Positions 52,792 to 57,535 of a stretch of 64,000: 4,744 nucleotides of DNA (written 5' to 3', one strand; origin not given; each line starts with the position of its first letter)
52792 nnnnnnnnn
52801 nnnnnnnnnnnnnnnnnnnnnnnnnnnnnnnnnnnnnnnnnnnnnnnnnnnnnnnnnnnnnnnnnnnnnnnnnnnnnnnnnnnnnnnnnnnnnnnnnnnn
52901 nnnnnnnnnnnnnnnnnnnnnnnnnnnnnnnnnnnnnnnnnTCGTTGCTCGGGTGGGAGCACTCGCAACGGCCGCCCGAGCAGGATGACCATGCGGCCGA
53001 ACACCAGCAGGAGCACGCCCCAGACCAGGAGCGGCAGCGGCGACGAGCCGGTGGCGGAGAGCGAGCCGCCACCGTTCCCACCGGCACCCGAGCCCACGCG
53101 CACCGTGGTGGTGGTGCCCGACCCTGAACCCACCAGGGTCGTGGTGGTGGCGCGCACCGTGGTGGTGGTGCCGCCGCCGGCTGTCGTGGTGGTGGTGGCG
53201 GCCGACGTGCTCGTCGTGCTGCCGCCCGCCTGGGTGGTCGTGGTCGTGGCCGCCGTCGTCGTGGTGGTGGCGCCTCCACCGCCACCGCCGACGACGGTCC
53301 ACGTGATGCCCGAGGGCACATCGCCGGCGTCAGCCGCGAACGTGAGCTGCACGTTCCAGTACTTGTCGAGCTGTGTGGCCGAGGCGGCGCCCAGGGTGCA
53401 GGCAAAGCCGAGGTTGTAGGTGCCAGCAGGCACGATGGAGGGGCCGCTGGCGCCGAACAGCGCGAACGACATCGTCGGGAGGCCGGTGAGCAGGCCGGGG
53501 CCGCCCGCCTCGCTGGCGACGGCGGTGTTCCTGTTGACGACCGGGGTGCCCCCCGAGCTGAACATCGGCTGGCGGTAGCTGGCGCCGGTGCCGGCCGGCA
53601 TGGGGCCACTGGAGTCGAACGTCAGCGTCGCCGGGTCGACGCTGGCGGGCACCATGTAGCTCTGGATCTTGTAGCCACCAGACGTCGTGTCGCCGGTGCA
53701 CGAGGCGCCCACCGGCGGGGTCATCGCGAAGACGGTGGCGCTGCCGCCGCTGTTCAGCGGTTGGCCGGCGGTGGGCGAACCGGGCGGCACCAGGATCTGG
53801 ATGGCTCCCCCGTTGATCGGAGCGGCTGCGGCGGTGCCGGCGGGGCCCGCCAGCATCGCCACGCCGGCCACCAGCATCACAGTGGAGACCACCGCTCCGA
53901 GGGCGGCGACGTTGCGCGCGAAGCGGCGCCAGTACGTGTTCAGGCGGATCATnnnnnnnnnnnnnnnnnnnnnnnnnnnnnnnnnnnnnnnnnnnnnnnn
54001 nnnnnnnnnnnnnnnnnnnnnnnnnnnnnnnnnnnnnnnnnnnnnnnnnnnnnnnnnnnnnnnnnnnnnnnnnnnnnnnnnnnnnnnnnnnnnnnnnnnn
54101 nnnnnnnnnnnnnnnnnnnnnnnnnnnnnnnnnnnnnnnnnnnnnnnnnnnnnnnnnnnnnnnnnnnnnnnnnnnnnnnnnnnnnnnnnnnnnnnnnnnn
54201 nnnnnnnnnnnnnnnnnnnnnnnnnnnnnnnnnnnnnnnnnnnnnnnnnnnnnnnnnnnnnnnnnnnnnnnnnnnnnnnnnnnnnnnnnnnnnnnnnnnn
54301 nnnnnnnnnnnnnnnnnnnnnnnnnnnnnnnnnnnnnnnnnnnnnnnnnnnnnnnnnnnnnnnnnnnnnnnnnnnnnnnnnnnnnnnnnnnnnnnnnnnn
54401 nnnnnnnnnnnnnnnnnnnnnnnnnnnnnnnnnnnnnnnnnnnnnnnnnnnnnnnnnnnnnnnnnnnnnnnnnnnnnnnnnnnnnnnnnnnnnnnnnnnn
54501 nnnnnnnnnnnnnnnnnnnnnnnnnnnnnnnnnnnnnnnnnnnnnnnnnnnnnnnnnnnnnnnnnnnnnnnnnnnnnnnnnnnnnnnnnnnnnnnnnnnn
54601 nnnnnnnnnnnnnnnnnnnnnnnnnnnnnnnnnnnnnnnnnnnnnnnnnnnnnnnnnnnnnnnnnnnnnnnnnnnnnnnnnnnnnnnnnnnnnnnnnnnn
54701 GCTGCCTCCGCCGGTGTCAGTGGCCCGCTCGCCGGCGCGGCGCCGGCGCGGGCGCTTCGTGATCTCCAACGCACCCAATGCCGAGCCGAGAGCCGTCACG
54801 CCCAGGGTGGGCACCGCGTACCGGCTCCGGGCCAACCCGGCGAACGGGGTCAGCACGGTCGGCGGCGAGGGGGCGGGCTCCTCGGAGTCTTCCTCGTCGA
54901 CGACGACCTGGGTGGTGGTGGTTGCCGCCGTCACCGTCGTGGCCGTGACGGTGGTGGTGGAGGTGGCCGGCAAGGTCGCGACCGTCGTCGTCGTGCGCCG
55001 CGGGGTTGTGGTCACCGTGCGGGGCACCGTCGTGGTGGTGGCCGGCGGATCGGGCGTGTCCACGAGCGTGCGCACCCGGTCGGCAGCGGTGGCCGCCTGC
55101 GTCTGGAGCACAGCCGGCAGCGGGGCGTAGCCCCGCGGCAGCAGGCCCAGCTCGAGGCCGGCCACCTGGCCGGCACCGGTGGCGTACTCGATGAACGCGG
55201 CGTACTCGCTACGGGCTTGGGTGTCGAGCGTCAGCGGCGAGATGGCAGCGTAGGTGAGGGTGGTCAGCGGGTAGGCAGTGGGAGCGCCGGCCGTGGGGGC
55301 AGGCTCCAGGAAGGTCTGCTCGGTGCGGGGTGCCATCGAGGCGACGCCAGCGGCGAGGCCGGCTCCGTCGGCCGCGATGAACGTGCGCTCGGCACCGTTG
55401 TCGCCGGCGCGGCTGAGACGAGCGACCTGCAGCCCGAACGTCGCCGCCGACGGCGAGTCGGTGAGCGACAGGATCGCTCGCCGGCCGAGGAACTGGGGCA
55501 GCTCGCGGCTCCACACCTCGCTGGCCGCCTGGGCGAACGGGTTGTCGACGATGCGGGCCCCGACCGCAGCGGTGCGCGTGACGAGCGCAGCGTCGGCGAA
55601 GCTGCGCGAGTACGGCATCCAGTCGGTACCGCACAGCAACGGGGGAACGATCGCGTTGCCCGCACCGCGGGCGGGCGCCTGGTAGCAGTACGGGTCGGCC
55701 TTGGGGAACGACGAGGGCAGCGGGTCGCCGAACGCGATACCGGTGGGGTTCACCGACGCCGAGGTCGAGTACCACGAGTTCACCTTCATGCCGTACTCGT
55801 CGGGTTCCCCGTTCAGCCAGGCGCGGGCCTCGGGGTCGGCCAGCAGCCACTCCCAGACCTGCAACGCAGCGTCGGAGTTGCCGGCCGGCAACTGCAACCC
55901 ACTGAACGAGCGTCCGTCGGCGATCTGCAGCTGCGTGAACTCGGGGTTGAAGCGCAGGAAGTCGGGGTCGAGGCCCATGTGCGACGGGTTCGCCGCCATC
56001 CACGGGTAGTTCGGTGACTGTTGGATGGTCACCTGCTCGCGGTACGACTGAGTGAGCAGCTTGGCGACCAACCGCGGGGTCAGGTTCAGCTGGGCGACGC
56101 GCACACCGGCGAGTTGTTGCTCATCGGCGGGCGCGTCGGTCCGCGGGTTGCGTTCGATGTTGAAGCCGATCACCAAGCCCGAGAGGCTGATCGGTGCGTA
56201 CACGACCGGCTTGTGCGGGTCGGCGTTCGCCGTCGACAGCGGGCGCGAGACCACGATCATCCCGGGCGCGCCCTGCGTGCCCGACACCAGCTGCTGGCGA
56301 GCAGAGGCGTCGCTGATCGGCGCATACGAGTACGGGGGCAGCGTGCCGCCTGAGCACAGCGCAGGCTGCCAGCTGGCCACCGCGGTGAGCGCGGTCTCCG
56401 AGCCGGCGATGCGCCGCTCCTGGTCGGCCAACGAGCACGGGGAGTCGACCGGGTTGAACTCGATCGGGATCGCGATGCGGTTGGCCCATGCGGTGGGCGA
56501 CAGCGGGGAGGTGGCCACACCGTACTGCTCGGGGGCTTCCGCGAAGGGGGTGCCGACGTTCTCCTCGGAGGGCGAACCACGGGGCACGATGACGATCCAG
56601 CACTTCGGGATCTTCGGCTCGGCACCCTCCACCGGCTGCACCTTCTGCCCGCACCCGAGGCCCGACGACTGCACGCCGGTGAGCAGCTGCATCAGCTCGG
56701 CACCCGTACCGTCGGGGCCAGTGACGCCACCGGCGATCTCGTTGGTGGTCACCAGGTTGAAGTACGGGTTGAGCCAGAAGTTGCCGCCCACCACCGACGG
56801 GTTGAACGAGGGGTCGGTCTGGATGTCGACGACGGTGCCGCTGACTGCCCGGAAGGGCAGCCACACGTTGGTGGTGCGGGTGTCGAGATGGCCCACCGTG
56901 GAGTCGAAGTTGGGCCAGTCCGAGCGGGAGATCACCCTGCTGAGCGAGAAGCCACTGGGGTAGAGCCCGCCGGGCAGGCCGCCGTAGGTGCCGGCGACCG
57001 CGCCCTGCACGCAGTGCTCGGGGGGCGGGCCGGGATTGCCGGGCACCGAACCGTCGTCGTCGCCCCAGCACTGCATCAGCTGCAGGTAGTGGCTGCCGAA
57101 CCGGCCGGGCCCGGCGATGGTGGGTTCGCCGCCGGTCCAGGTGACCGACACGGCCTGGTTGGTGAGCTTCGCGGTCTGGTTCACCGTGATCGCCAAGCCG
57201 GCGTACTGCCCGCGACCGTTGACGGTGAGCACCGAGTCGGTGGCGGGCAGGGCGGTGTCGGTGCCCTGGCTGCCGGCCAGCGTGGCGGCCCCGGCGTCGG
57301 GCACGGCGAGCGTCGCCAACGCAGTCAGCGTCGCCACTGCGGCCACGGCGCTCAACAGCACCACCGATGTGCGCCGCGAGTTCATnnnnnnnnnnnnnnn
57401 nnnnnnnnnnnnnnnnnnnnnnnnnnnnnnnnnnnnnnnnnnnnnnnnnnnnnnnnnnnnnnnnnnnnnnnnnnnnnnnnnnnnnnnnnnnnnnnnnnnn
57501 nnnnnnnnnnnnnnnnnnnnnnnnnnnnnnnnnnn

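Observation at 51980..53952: Sortase homolog that appears to have lost both catalytic His and Cys, encoded next to an LSATG-signal substrate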

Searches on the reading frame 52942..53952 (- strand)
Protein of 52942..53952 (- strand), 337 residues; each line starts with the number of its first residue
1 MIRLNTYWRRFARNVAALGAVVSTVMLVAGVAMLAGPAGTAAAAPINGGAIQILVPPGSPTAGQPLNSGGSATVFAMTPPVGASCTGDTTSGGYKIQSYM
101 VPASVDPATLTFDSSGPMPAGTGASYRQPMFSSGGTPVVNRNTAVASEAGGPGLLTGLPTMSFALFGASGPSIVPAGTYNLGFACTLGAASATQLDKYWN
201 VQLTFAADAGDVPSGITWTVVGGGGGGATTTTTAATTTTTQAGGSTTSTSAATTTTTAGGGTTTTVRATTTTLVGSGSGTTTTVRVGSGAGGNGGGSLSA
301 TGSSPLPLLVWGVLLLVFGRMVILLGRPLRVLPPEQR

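Call 6: search_protein_families(library=pfam, proteins=[window:52942-53952:-], max_evalue=0.1)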
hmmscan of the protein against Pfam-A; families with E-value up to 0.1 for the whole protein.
window:52942-53952:- (337 aa): 1 family
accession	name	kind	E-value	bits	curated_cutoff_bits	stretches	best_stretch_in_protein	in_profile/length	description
PF01456.22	Mucin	-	0.0074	16.7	34.7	1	229-309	52-131/143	Mucin-like glycoprotein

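Call 7: search_protein_families(library=ncbifam, proteins=[window:52942-53952:-], max_evalue=0.1)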
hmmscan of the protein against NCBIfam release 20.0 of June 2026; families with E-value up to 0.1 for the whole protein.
window:52942-53952:- (337 aa): 0 families

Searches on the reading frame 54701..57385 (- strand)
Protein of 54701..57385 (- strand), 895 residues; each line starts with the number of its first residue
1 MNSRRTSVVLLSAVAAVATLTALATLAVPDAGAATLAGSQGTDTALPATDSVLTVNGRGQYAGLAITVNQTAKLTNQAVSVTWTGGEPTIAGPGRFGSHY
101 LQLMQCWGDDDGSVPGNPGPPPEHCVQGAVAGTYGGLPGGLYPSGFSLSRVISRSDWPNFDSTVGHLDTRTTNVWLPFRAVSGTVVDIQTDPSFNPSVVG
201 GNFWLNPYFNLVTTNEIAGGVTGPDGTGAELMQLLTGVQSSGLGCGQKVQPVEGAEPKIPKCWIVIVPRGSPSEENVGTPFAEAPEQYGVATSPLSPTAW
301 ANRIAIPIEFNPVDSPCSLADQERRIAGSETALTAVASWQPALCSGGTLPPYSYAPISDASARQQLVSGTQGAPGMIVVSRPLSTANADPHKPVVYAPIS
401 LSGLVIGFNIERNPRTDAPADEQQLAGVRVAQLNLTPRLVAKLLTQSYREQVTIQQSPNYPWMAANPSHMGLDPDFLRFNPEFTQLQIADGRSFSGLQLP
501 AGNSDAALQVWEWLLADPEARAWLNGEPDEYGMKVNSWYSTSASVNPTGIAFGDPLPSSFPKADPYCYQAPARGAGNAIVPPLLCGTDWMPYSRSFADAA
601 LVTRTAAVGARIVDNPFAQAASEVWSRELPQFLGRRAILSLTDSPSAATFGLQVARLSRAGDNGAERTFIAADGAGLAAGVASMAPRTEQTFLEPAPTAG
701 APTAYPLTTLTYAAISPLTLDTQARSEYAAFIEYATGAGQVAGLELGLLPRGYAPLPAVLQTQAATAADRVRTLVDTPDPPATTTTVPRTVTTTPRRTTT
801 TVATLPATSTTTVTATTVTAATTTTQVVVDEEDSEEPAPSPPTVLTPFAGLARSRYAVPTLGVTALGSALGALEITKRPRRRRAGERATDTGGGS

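Call 6: search_protein_families(library=pfam, proteins=[window:54701-57385:-], max_evalue=0.1)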
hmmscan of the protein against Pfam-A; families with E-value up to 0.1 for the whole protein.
window:54701-57385:- (895 aa): 0 families

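Call 7: search_protein_families(library=ncbifam, proteins=[window:54701-57385:-], max_evalue=0.1)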
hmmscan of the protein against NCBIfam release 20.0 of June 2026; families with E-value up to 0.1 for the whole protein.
window:54701-57385:- (895 aa): 1 family
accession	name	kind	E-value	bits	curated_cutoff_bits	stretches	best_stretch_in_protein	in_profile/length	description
TIGR00975.1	3a0107s03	equivalog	0.00088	18.4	205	1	668-768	216-311/315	phosphate ABC transporter substrate-binding protein PstS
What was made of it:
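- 54698..57385 (-): 895-aa Cys-rich, TM-anchored extracytoplasmic protein with a remote PstS-like segment. It is the invariant upstream neighbour of the pseudo-sortase in the sister clade. Weak TIGR00975 match (call 7).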

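Call 40: search_solved_structures(query=window:54701-57385:-, max_evalue=1)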
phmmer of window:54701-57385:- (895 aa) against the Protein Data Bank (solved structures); distinct sequences matched with E-value up to 1: 0.

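Call 85: search_solved_structures(query=A7, max_evalue=1, show_alignments=0)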
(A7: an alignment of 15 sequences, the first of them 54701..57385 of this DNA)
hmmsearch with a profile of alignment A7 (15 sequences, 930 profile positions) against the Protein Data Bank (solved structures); distinct sequences matched with E-value up to 1: 3.
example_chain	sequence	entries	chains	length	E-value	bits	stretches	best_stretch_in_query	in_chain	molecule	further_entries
7dm1_B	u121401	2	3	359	0.00071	21.2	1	682-763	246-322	Phosphate-binding protein PstS 1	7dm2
1pc3_A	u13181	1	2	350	0.00071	21.2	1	682-763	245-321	Phosphate-binding protein 1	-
35yt_A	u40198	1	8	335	0.2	13.1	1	672-780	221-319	Phosphate-binding protein PstS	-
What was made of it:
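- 54698..57385 (-): Profile match to M. tuberculosis PstS-1, E = 7e-4 (call 85).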
